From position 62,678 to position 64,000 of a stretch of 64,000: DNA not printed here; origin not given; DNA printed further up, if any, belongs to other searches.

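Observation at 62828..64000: lipB and lipA lie in a single uninterrupted reading frame (natural LipB-LipA fusion?)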

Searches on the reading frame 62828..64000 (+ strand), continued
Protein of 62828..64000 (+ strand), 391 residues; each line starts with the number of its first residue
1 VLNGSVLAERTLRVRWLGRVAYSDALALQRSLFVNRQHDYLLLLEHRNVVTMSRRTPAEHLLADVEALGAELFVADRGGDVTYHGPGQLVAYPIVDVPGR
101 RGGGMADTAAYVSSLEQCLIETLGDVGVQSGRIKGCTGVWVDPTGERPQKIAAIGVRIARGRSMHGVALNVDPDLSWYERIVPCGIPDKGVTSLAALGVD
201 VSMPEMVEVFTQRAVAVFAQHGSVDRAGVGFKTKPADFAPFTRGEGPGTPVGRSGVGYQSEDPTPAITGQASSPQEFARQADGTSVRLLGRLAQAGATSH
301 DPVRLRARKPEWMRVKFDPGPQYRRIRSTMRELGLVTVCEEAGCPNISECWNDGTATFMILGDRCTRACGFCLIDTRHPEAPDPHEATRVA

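Call 63: find_homologous_proteins(query=L014:4010-5746:+, max_evalue=1e-30)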
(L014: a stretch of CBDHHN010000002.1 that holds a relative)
Query L014:4010-5746:+ (579 aa): 8000 proteins with E <= 1e-30 among 8000 candidates; the best 120 are listed.
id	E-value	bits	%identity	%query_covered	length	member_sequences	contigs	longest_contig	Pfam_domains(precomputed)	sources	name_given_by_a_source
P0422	0.0e+0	1295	100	100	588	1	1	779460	PF21948.2,PF04055.28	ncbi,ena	-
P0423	7.1e-289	978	77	100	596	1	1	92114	PF21948.2,PF04055.28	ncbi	ncbi:MAG: lipoyl synthase [Actinomycetota bacterium]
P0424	2.2e-284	963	76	99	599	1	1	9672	PF16881.11,PF21948.2,PF04055.28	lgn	-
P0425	1.0e-283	960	76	99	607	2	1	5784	PF16881.11,PF21948.2,PF04055.28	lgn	-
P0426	3.6e-281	952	76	98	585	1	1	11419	PF16881.11,PF21948.2,PF04055.28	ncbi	-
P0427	4.2e-281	952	76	99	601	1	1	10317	PF16881.11,PF21948.2,PF04055.28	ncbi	ncbi:MAG: lipoyl synthase [Actinomycetota bacterium]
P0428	1.5e-272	924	74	100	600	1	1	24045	PF21948.2,PF04055.28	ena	-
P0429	4.2e-265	899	72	96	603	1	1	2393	PF16881.11,PF21948.2,PF04055.28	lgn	-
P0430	1.0e-263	894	70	98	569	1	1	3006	PF21948.2,PF04055.28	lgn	-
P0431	1.0e-256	871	71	98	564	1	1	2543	PF16881.11,PF21948.2,PF04055.28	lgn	-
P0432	6.8e-253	859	69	97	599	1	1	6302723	PF21948.2,PF04055.28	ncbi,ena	-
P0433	1.2e-251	855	69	98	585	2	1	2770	PF21948.2,PF04055.28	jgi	-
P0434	3.1e-251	853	70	98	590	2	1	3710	PF16881.11,PF21948.2,PF04055.28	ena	-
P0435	1.4e-248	844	70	96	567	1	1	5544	PF16881.11,PF21948.2,PF04055.28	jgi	jgi:lipoic acid synthetase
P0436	2.7e-248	844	69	96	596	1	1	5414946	PF16881.11,PF21948.2,PF04055.28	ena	-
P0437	9.4e-248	842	69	97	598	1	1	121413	PF16881.11,PF21948.2,PF04055.28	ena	-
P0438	1.2e-245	835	66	96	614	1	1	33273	PF16881.11,PF21948.2,PF04055.28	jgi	jgi:lipoic acid synthetase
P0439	4.6e-244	830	68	98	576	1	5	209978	PF16881.11,PF21948.2,PF04055.28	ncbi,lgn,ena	ncbi:MAG: lipoyl synthase [Acidimicrobiales bacterium]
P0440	6.4e-244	829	68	98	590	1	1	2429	PF21948.2,PF04055.28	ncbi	-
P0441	2.8e-243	827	69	96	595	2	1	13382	PF16881.11,PF21948.2,PF04055.28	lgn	-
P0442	3.1e-243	827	67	96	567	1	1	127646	PF16881.11,PF21948.2,PF04055.28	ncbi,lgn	ncbi:MAG: lipoyl synthase [Actinomycetota bacterium]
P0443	1.0e-242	825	66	98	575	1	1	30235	PF16881.11,PF21948.2,PF04055.28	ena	-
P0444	1.8e-242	824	70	95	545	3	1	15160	PF16881.11,PF21948.2,PF04055.28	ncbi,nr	ncbi:MAG: lipoyl synthase, partial [Acidimicrobiia bacterium]|nr:lipoyl synthase [Acidimicrobiia bac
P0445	3.1e-242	823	66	97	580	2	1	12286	PF16881.11,PF21948.2,PF04055.28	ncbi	-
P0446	1.1e-241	822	66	98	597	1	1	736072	PF16881.11,PF21948.2,PF04055.28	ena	-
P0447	2.9e-241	820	66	96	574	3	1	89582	PF16881.11,PF21948.2,PF04055.28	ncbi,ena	-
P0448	5.4e-241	819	64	96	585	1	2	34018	PF21948.2,PF04055.28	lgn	-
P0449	2.8e-240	817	68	98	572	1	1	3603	PF16881.11,PF21948.2,PF04055.28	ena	-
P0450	7.6e-240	816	67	100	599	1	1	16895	PF21948.2,PF04055.28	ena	-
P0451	1.1e-239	815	67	98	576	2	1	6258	PF21948.2,PF04055.28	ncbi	-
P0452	3.0e-239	814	65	98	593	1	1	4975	PF16881.11,PF21948.2,PF04055.28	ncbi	ncbi:MAG: lipoyl synthase [Acidimicrobiales bacterium]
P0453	3.1e-239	814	64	98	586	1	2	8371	PF16881.11,PF21948.2,PF04055.28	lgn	-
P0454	3.4e-239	813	65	96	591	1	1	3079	PF16881.11,PF21948.2,PF04055.28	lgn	-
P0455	5.8e-239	813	68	96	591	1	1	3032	PF16881.11,PF21948.2,PF04055.28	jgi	jgi:lipoyl synthase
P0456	5.9e-239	813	67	99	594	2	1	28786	PF16881.11,PF21948.2,PF04055.28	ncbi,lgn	-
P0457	1.2e-238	812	66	98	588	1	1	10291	PF16881.11,PF21948.2,PF04055.28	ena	-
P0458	2.5e-238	811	68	98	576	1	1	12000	PF16881.11,PF21948.2,PF04055.28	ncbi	ncbi:MAG: lipoyl synthase [Acidimicrobiales bacterium]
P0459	2.8e-238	810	65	98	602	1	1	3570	PF16881.11,PF21948.2,PF04055.28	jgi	-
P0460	3.2e-238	810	68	97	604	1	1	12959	PF16881.11,PF21948.2,PF04055.28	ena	-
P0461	6.8e-238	809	67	96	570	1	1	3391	PF16881.11,PF21948.2,PF04055.28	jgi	jgi:lipoic acid synthetase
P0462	7.4e-238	809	65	98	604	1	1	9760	PF16881.11,PF21948.2,PF04055.28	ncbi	-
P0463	1.9e-237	808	66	98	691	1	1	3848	PF21948.2,PF04055.28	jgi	jgi:lipoic acid synthetase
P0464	5.2e-237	806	65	98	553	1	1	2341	PF16881.11,PF21948.2,PF04055.28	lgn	-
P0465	5.5e-237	806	66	96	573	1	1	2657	PF16881.11,PF21948.2,PF04055.28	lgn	-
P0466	9.1e-237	805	66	98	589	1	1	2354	PF16881.11,PF21948.2,PF04055.28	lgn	-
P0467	2.0e-236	804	64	96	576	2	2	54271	PF16881.11,PF21948.2,PF04055.28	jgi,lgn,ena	-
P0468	2.0e-236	804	67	96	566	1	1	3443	PF21948.2,PF04055.28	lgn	-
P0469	2.7e-236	804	66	98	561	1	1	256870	PF16881.11,PF21948.2,PF04055.28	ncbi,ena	-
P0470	3.6e-236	803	66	98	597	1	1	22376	PF16881.11,PF21948.2,PF04055.28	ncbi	ncbi:MAG: lipoyl synthase [Actinomycetota bacterium]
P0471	6.0e-236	803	66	98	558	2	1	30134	PF16881.11,PF21948.2,PF04055.28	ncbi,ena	-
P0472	1.1e-235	802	66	97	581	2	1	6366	PF16881.11,PF21948.2,PF04055.28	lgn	-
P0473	1.3e-235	802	65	98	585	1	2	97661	PF21948.2,PF04055.28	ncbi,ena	-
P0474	2.1e-235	801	63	98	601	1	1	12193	PF16881.11,PF21948.2,PF04055.28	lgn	-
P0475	2.5e-235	801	66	98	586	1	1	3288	PF16881.11,PF21948.2,PF04055.28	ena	-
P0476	2.9e-235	801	67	96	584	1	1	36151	PF16881.11,PF21948.2,PF04055.28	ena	-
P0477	4.3e-235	800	65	98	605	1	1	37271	PF16881.11,PF21948.2,PF04055.28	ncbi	-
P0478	6.2e-235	799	66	98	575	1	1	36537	PF16881.11,PF21948.2,PF04055.28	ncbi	-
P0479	1.3e-234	798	64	97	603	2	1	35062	PF21948.2,PF04055.28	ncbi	ncbi:MAG: lipoyl synthase [Acidimicrobiales bacterium]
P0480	1.4e-234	798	65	97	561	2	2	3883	PF16881.11,PF21948.2,PF04055.28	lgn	-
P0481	2.5e-234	797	64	96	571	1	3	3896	PF16881.11,PF21948.2,PF04055.28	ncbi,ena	-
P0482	3.1e-234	797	64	98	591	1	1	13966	PF16881.11,PF21948.2,PF04055.28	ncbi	-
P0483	1.3e-233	795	65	98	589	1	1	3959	PF16881.11,PF21948.2,PF04055.28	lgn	-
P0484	2.2e-233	794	64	96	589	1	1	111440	PF21948.2,PF04055.28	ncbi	-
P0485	2.4e-233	794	64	98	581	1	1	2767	PF16881.11,PF21948.2,PF04055.28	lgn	-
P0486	2.6e-233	794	64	97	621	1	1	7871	PF16881.11,PF21948.2,PF04055.28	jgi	jgi:lipoic acid synthetase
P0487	5.1e-233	793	63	97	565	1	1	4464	PF16881.11,PF21948.2,PF04055.28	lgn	-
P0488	6.4e-233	793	64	97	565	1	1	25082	PF21948.2,PF04055.28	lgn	-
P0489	6.4e-233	793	65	98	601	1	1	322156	PF16881.11,PF21948.2,PF04055.28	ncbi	-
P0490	7.4e-233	793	64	98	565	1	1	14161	PF16881.11,PF21948.2,PF04055.28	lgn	-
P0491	9.5e-233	792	63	99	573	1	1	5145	PF16881.11,PF21948.2,PF04055.28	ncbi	-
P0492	1.0e-232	792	65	98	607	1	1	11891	PF16881.11,PF21948.2,PF04055.28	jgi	-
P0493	1.2e-232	792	65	98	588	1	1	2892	PF21948.2,PF04055.28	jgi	jgi:lipoic acid synthetase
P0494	2.2e-232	791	65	98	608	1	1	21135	PF16881.11,PF21948.2,PF04055.28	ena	-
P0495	2.8e-232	791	63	96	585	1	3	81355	PF16881.11,PF21948.2,PF04055.28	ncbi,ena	-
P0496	3.0e-232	791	63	98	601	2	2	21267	PF16881.11,PF21948.2,PF04055.28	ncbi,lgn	-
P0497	4.0e-232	790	66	96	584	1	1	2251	PF16881.11,PF21948.2,PF04055.28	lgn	-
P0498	5.1e-232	790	66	95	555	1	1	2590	PF16881.11,PF21948.2,PF04055.28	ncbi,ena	-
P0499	1.0e-231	789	64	98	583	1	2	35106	PF16881.11,PF21948.2,PF04055.28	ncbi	-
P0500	1.1e-231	789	66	96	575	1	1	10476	PF16881.11,PF21948.2,PF04055.28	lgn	-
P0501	1.2e-231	788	62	98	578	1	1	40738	PF16881.11,PF21948.2,PF04055.28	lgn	-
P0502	1.9e-231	788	62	97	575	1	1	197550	PF21948.2,PF04055.28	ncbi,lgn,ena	-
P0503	2.1e-231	788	66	96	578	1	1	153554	PF16881.11,PF21948.2,PF04055.28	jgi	jgi:lipoyl synthase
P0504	2.1e-231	788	65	98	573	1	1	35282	PF16881.11,PF21948.2,PF04055.28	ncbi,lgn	ncbi:MAG: lipoyl synthase [Acidimicrobiales bacterium]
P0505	2.3e-231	788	65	95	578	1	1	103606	PF16881.11,PF21948.2,PF04055.28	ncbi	-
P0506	2.4e-231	788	64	96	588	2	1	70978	PF16881.11,PF21948.2,PF04055.28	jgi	jgi:lipoic acid synthetase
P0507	5.6e-231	786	63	100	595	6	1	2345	PF16881.11,PF21948.2,PF04055.28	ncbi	-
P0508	5.9e-231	786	64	97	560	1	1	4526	PF21948.2,PF04055.28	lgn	-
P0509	8.6e-231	786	65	98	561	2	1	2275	PF16881.11,PF21948.2,PF04055.28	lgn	-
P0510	1.0e-230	785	64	99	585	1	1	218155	PF16881.11,PF21948.2,PF04055.28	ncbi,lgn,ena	-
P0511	1.5e-230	785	63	98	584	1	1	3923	PF21948.2,PF04055.28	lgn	-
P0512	2.1e-230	784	62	98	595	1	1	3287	PF16881.11,PF21948.2,PF04055.28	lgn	-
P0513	5.1e-230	783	64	98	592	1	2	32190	PF16881.11,PF21948.2,PF04055.28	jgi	jgi:lipoic acid synthetase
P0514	5.8e-230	783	65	96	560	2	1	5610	PF16881.11,PF21948.2,PF04055.28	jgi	jgi:lipoic acid synthetase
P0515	8.8e-230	782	63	98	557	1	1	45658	PF16881.11,PF21948.2,PF04055.28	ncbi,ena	-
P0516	1.3e-229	782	65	96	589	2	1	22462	PF16881.11,PF21948.2,PF04055.28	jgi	-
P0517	1.3e-229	782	65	97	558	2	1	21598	PF16881.11,PF21948.2,PF04055.28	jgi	jgi:lipoic acid synthetase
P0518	2.6e-229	781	63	98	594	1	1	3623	PF16881.11,PF21948.2,PF04055.28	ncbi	ncbi:MAG: lipoyl synthase [Actinomycetota bacterium]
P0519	2.7e-229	781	65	98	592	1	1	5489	PF21948.2,PF04055.28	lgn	-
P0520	3.8e-229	780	61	98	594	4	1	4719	PF16881.11,PF21948.2,PF04055.28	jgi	jgi:lipoic acid synthetase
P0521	3.8e-229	780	65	96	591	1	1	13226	PF16881.11,PF21948.2,PF04055.28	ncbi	-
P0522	4.0e-229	780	66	97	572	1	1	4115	PF16881.11,PF21948.2,PF04055.28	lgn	-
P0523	1.1e-228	779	63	96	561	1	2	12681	PF16881.11,PF21948.2,PF04055.28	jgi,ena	-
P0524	1.1e-228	779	63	98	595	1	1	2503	PF16881.11,PF21948.2,PF04055.28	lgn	-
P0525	2.6e-228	778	63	97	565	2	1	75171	PF21948.2,PF04055.28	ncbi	-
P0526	4.6e-228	777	64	97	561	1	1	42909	PF21948.2,PF04055.28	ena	-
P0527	5.9e-228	776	-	-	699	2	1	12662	PF16881.11,PF21948.2,PF04055.28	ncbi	ncbi:MAG: lipoyl synthase [Actinomycetota bacterium]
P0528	7.1e-228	776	65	96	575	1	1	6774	PF21948.2,PF04055.28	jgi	jgi:lipoic acid synthetase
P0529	9.6e-228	776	65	96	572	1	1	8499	PF16881.11,PF21948.2,PF04055.28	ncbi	-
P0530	1.1e-227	775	62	96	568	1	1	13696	PF16881.11,PF21948.2,PF04055.28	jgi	jgi:lipoic acid synthetase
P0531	1.4e-227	775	64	96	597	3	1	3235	PF16881.11,PF21948.2,PF04055.28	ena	-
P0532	1.6e-227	775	63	96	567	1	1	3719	PF16881.11,PF21948.2,PF04055.28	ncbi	-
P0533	1.9e-227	775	64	97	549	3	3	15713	PF16881.11,PF21948.2,PF04055.28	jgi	jgi:lipoic acid synthetase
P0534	1.9e-227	775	63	98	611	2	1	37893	PF16881.11,PF21948.2,PF04055.28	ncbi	-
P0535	2.3e-227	774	63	98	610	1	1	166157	PF16881.11,PF21948.2,PF04055.28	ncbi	-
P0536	2.8e-227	774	65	94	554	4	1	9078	PF16881.11,PF21948.2,PF04055.28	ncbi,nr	ncbi:MAG: lipoyl synthase [Actinomycetia bacterium]|nr:lipoyl synthase [Actinomycetes bacterium]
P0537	4.3e-227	774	64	98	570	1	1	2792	PF16881.11,PF21948.2,PF04055.28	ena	-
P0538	7.1e-227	773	62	96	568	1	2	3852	PF16881.11,PF21948.2,PF04055.28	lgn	-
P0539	1.2e-226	772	63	98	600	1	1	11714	PF16881.11,PF21948.2,PF04055.28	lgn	-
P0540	1.3e-226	772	62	98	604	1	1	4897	PF16881.11,PF21948.2,PF04055.28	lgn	-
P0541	1.6e-226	772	64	96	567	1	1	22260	PF16881.11,PF21948.2,PF04055.28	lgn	-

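Call 64: predict_structure(alignment_id=A3)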
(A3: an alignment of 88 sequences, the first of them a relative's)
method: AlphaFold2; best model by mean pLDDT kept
length: 555 residues; sequences in the alignment: 88
mean_pLDDT: 84.0   pTM: 0.87
mean pLDDT of the five models: 84.0, 83.0, 82.2, 80.7, 78.9
residues with pLDDT >= 90: 320; 70-90: 143; 50-70: 51; < 50: 41
segments of 3 or more residues with pLDDT < 50: 219-223, 307-311, 313-318, 531-555
pLDDT, mean of each block of 10 residues (from residue 1): 92 94 94 95 92 95 82 95 93 87 96 98 94 96 92 92 96 93 93 96 97 72 65 69 77 76 84 82 60 82 57 50 89 94 87 88 97 94 82 95 89 75 92 95 90 95 96 80 87 96 94 70 70 33 26 28
secondary structure, 60 per line:
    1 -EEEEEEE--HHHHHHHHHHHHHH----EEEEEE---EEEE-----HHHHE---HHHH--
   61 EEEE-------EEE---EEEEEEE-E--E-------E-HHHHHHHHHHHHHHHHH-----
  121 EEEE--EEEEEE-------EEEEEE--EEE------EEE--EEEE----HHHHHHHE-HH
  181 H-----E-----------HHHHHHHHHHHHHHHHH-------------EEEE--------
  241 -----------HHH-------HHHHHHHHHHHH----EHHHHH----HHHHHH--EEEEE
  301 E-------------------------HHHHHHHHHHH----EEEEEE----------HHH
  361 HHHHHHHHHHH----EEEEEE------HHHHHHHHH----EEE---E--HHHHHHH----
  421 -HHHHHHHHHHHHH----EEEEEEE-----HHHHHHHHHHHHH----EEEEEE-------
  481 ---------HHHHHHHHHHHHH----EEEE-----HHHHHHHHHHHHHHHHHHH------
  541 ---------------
elements in order: E2-8 H11-24 E29-34 E38-41 H47-50 H55-58 E61-64 E72-74 E78-84 H99-115 E121-124 E127-132 E140-145 E148-150 E157-159 E162-165 H170-176 H199-215 E229-232 H262-273 H279-283 H288-293 E296-301 H327-337 E342-347 H358-371 E376-381 H388-396 E401-403 H410-416 H422-434 E439-445 H451-463 E468-473 H490-502 E507-510 H516-534
